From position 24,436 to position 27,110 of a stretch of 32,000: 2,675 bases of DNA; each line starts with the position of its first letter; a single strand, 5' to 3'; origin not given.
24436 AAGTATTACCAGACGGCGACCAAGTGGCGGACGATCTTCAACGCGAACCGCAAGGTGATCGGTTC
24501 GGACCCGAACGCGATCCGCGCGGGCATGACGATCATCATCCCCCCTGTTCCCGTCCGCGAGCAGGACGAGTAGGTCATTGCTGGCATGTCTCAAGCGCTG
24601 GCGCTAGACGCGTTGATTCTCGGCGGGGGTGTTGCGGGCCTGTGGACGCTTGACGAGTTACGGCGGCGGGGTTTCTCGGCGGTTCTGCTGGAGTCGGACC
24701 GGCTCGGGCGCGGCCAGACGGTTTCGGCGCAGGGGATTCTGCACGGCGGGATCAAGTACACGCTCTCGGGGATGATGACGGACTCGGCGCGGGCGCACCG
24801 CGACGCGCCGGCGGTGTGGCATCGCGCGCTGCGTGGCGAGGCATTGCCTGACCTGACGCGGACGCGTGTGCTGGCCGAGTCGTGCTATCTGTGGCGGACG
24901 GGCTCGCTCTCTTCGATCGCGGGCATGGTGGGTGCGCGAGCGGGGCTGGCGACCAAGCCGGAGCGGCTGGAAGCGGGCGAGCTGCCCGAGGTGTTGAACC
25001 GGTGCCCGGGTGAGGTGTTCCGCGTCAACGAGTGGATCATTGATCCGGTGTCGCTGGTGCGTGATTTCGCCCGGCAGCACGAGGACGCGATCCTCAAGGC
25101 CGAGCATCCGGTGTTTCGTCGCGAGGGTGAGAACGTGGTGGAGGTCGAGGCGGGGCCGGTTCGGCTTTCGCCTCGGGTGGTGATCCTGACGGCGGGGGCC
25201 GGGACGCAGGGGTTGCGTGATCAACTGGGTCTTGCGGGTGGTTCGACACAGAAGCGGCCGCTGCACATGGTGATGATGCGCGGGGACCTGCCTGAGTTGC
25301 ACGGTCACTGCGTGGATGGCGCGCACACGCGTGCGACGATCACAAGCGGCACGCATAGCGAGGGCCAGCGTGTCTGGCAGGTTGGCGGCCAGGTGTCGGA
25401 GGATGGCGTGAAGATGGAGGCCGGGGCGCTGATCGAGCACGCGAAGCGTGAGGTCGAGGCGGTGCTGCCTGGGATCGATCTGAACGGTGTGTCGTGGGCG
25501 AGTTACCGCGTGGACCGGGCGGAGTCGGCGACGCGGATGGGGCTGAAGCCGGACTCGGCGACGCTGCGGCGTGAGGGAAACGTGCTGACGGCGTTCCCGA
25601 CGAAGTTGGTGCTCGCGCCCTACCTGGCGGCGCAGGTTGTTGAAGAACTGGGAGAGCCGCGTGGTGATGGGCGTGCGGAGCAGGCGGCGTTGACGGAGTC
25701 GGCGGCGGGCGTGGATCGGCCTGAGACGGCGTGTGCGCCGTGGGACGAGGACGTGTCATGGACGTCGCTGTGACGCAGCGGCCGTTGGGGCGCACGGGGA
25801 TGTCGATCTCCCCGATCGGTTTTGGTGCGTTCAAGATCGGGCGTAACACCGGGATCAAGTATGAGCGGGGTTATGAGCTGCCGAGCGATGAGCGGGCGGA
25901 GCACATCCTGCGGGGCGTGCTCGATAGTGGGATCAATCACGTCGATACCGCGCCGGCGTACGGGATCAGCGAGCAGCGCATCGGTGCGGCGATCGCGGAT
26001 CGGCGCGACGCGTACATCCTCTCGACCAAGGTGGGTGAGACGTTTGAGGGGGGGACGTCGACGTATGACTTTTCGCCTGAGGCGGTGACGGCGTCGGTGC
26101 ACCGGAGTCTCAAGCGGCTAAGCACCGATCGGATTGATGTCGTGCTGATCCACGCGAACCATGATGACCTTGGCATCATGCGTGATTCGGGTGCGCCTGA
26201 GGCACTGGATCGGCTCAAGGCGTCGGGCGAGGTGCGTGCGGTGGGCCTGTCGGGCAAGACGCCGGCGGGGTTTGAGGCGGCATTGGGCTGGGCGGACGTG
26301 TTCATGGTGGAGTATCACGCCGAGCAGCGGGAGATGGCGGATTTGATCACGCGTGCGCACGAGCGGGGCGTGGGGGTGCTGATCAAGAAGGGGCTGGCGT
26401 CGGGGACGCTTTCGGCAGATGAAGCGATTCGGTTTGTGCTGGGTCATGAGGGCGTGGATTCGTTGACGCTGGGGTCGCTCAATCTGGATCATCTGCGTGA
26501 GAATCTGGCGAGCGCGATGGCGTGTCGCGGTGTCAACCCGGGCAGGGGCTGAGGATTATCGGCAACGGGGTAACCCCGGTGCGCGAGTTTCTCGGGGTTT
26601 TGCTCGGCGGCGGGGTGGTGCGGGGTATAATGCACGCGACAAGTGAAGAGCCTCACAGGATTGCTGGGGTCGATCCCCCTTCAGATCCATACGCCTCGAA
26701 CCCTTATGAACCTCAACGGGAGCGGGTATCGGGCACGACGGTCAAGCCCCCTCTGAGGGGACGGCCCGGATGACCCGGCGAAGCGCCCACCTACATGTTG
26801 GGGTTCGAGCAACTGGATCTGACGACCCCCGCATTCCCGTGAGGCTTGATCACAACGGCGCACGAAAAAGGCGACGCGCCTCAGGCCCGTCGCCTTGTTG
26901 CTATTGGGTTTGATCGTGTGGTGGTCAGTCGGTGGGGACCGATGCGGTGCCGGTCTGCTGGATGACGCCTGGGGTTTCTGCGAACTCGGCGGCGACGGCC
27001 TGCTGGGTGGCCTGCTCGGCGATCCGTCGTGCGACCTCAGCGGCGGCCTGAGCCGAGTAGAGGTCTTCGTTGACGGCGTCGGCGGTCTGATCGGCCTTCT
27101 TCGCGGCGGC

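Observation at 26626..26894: Rod-like structure of about 200 nt (closing stem, open bubble, terminal stem) in the only large intergenic gap: candidate 6S-like RNA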

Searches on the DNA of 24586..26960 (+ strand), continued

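Call 39: search_rna_families(source=L083, start=1919, end=2379, threshold=evalue, max_evalue=10, show_alignments=1)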
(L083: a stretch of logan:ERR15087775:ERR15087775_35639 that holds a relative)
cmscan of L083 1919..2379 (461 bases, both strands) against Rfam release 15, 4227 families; matches with E-value up to 10: 13.
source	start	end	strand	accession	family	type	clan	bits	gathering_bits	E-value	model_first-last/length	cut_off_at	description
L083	2334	2379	-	RF02055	STnc380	Gene; sRNA;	-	28.3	60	0.0014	59-108/108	5'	Enterobacterial sRNA STnc380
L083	2343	2372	-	RF03790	MIR8008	Gene; miRNA;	-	23.7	66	0.016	9-45/55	no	MIR8008 microRNA precursor family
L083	2329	2379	-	RF00084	CsrC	Gene; sRNA;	CL00106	20.6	61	0.00032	206-255/255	5'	CsrC RNA family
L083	2341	2379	-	RF01820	RsaE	Gene; sRNA;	-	20.2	79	0.51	74-112/112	5'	RNA Staph. aureus E (RoxS)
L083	2144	2323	+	RF00013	6S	Gene;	-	20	46.4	0.053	1-187/187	no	6S / SsrS RNA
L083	2337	2379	+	RF03790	MIR8008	Gene; miRNA;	-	19.8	66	0.2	1-55/55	no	MIR8008 microRNA precursor family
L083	2341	2379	+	RF00489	ctRNA_p42d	Gene; antisense;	-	17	50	0.71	1-44/46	3'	ctRNA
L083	2341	2379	-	RF01487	rliI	Gene; sRNA;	-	16.4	45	0.053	201-239/239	5'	Listeria sRNA rliI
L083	2343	2372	+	RF00084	CsrC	Gene; sRNA;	CL00106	15.6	61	0.015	213-240/255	no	CsrC RNA family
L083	2316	2378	+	RF02432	SpF25_sRNA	Gene; sRNA;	-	15.3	48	9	1-102/102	no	Streptococcus sRNA SpF25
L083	2312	2379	-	RF01698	Chloroflexi-1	Gene; sRNA;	-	13.3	80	7.3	15-84/84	5'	Chloroflexi-1 RNA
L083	2337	2369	+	RF02657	sot2652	Gene; sRNA;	-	12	61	3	126-160/187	no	Sense overlapping transcript RNA 2652 (sot)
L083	2030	2090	-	RF00030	RNase_MRP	Gene; ribozyme;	CL00002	11.9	50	0.25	1-266/266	no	RNase MRP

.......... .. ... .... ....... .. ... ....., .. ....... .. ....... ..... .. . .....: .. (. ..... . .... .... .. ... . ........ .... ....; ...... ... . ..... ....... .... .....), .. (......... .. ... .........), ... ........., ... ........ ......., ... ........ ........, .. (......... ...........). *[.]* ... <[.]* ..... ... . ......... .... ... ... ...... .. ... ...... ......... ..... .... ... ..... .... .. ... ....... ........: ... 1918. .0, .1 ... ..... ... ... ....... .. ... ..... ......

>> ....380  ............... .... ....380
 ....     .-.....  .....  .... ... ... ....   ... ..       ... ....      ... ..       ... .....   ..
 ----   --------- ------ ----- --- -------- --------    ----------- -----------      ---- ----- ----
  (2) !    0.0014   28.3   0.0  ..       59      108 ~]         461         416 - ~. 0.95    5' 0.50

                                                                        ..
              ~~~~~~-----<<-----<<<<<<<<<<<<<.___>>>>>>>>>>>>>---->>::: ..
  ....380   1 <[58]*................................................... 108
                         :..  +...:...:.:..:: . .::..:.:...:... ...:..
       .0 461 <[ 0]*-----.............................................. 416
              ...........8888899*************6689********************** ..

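Call 49: search_with_rna_model(model_id=R1, sources=[L097, L098, L099, L100], filters=off, max_evalue=1, show_alignments=2)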
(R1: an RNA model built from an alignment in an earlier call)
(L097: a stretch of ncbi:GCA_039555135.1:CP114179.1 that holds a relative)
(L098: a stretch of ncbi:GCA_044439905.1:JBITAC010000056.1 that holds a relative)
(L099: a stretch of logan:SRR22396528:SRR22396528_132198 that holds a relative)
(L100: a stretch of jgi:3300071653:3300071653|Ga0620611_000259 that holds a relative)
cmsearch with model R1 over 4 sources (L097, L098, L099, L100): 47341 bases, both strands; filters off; matches with E-value up to 1: 25.
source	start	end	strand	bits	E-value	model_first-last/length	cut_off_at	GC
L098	8848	9081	+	102.3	3.9e-26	1-213/213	no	0.65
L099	6578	6811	+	102.3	3.9e-26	1-213/213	no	0.65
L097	8879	9096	+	95.8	2e-24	12-204/213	no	0.66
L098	10172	10348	-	20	0.00022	1-213/213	no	0.62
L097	223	313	+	19.8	0.00025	1-213/213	no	0.66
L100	5898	5970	-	18.4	0.00058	1-213/213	no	0.36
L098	10168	10348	+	18.3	0.00061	1-213/213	no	0.62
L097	232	310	-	16.7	0.0017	1-213/213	no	0.67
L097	10225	10286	+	16.4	0.002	1-213/213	no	0.4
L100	11221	11403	+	16.3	0.0021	1-213/213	no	0.61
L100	11437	11521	-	15.8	0.0028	1-213/213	no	0.6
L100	5896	5968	+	15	0.0045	1-213/213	no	0.36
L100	1908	1992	-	13.1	0.015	1-213/213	no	0.6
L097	10228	10289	-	12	0.029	1-213/213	no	0.42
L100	11219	11409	-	11.9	0.03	1-213/213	no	0.61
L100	653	774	+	11.8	0.033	1-213/213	no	0.7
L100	11437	11517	+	11.6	0.036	1-213/213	no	0.59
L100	648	774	-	11.3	0.043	1-213/213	no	0.69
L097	631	719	-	8.8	0.2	1-213/213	no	0.61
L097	453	480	-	8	0.32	1-213/213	no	0.57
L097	57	94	+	7.3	0.49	94-133/213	no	0.63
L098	7404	7568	-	7.1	0.57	1-213/213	no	0.6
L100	1906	1991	+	7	0.61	1-213/213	no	0.59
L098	1460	1540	+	6.6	0.77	1-213/213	no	0.7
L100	2185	2273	+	6.3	0.95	1-213/213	no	0.66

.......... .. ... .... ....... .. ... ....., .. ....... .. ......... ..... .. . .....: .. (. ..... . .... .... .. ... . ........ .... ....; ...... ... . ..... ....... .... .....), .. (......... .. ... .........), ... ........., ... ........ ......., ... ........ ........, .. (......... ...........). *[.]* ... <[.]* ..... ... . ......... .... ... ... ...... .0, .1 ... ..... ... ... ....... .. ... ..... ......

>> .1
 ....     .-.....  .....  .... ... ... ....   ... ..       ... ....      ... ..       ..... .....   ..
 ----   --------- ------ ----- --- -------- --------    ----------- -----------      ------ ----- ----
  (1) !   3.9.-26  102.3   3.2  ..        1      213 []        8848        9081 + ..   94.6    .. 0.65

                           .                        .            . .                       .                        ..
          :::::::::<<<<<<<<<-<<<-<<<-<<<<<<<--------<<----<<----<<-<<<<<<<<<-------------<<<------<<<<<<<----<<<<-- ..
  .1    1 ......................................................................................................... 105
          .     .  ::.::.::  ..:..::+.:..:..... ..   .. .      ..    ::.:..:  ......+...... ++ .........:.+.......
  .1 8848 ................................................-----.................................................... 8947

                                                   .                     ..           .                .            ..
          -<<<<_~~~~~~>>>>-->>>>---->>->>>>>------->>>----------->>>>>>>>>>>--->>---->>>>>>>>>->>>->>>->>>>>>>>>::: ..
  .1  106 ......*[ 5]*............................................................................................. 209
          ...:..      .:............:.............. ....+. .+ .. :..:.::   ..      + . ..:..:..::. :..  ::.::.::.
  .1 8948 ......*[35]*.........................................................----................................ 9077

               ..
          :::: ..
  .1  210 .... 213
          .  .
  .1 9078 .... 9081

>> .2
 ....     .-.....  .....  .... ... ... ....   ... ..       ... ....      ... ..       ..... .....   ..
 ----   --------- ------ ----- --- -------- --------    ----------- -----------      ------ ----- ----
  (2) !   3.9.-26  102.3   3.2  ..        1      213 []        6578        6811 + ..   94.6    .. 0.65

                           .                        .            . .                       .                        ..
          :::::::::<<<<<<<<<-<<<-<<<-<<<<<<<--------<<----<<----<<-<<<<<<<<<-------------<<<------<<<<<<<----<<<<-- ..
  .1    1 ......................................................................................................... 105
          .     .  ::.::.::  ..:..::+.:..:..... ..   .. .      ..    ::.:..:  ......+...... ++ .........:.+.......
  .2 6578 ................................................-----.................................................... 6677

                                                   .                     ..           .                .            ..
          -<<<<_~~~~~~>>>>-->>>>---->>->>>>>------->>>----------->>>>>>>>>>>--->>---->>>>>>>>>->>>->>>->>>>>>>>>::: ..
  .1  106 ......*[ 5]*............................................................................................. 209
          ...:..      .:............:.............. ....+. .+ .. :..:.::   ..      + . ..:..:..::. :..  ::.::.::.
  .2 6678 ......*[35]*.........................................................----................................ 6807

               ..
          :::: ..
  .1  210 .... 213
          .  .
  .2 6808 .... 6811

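Call 53: search_with_rna_model(model_id=R1, sources=[L101, L102, L103], filters=off, max_evalue=0.01)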
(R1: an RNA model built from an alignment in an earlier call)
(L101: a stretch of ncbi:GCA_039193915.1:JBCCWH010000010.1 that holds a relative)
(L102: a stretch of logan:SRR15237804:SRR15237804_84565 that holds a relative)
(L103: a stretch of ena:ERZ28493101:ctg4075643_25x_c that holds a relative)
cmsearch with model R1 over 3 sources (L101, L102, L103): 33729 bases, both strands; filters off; matches with E-value up to 0.01: 1.
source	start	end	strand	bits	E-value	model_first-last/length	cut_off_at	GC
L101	8080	8283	+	102.4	2.6e-26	12-204/213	no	0.65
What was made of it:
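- Tried and rejected: Other DAO homologues (L100, L102, L103): they lack the RNA (calls 49, 53).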

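Call 54: search_rna_families(sources=[L097, L098, L101], threshold=evalue, max_evalue=1, show_alignments=1)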
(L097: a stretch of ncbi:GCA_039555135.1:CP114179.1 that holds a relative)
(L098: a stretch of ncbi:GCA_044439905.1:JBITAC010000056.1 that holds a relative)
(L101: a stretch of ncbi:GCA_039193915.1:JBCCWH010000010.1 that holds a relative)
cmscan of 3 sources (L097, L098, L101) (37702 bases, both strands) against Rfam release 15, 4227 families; matches with E-value up to 1: 3.
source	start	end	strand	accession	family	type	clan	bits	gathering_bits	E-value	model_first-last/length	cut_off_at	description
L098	10184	10334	-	RF03296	MIR8788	Gene; miRNA;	-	52.1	124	1.7e-06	1-138/138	no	MIR8788 microRNA precursor family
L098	9746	9822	-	RF03135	L4-Archaeoglobi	Cis-reg; leader;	-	30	34.5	0.055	1-85/85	no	L4-Archaeoglobi ribosomal protein leades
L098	11270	11334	-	RF01145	sR14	Gene; snRNA; snoRNA; CD-box;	-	21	38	0.15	1-54/54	no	Small nucleolar RNA sR14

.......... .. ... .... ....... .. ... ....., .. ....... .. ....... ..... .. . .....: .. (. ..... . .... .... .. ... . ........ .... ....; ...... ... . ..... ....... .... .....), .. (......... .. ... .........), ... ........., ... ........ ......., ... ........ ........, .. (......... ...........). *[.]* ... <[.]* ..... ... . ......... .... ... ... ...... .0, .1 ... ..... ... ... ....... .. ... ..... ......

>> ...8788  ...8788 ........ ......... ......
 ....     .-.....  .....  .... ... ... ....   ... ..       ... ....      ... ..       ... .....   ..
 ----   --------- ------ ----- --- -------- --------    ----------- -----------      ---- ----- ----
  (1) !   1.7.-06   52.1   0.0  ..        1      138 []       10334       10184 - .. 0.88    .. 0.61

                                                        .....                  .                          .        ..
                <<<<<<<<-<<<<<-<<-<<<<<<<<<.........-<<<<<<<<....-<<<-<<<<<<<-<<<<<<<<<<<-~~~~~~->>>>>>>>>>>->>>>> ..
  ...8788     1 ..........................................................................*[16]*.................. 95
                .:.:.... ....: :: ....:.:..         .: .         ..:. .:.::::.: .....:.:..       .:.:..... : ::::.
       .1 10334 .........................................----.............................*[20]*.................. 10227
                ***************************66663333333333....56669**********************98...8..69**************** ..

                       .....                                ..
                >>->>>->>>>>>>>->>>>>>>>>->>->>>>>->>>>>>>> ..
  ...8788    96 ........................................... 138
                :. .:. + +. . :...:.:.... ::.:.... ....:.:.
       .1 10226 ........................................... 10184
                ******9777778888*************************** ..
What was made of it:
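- On 6S RNA, Rfam RF00013: No hit at E <= 1 in L097, L098 or L101 (call 54).
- The three more distant homologues get no 6S hit at E <= 1 (call 54).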

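Call 56: search_with_rna_model(model_id=R1, sources=[window, L081, L082, L083, L097, L098, L101], max_evalue=1e-10, make_alignment=true)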
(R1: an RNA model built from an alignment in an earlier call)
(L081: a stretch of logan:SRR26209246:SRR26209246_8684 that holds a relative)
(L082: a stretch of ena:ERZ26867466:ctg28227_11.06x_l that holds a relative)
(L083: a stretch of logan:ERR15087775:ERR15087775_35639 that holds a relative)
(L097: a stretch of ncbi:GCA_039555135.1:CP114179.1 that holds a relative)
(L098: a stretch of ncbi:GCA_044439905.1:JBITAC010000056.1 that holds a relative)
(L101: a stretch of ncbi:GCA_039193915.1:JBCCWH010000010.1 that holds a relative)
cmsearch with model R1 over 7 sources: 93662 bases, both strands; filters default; matches with E-value up to 1e-10: 7.
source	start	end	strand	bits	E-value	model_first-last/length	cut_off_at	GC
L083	2125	2339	+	241.9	9.3e-63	1-213/213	no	0.6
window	26639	26854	+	235.3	5.3e-61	1-213/213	no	0.61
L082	5877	6089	+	232.1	3.6e-60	1-213/213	no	0.63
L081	5881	6093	+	229.6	1.7e-59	1-213/213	no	0.62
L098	8846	9083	+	103.3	4e-26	1-213/213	no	0.65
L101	8080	8283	+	102.4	7.1e-26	12-204/213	no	0.65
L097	8879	9096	+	95.8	4e-24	12-204/213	no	0.66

Alignment A4: 7 matches aligned to the model, 258 columns, each read 5' to 3' on its own strand. Consensus structure (alignment columns), stored with it:
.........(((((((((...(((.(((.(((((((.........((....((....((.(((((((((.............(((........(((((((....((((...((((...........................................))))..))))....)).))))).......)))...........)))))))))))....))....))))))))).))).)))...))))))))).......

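Call 73: build_rna_model(alignment_id=A5)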
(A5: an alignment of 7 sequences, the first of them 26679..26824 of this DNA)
Model R2 built from alignment A5 (7 sequences, 181 columns); structure: RNAalifold consensus.
model positions 142; base pairs 30; branch points 0; effective number of sequences 1.27; information 0.591 bits per position. Calibrated on 0.2 Mb of random sequence (short: E-values are rough).
structure used (alignment columns):
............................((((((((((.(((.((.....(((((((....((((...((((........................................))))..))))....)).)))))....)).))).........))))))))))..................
